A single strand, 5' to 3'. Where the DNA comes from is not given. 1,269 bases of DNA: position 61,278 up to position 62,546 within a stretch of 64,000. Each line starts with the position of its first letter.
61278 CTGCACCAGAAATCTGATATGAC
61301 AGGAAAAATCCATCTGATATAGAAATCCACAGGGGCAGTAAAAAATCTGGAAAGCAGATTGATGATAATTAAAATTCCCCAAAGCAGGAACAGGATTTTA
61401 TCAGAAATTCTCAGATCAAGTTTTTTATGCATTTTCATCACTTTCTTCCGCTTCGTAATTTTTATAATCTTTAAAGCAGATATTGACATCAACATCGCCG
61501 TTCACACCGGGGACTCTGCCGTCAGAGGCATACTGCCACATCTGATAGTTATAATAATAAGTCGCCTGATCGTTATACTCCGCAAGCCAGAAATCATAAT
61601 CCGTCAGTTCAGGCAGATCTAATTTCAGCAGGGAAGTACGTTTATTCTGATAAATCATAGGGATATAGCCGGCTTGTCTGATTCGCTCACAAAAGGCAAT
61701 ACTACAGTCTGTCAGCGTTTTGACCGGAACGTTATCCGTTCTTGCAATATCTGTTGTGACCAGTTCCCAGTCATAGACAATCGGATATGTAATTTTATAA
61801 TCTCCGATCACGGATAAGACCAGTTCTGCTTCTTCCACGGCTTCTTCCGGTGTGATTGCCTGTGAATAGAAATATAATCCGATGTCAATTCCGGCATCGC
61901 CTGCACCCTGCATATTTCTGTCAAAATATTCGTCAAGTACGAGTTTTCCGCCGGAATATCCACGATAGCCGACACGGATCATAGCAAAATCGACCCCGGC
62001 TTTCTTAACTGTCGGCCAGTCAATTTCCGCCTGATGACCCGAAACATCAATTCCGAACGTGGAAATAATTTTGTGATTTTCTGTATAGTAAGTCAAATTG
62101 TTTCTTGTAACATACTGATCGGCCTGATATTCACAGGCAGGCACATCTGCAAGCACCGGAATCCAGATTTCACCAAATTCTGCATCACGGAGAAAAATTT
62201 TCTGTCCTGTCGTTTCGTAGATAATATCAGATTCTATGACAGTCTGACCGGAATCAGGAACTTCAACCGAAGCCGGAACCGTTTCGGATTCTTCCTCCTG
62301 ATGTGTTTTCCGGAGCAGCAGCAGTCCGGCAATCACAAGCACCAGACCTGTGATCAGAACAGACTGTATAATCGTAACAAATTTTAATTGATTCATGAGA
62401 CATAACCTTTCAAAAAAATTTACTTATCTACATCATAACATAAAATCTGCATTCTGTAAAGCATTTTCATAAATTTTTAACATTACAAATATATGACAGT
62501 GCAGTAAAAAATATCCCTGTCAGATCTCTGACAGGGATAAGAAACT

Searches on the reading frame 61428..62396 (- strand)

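Call 36: search_protein_families(library=pfam, proteins=[window:61428-62396:-], max_evalue=0.001)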
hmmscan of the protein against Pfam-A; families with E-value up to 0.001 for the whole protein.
window:61428-62396:- (323 aa): 1 family
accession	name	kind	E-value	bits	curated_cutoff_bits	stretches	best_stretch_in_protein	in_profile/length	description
PF01183.26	Glyco_hydro_25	-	3.1e-28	99.8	27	1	116-298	1-180/180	Glycosyl hydrolases family 25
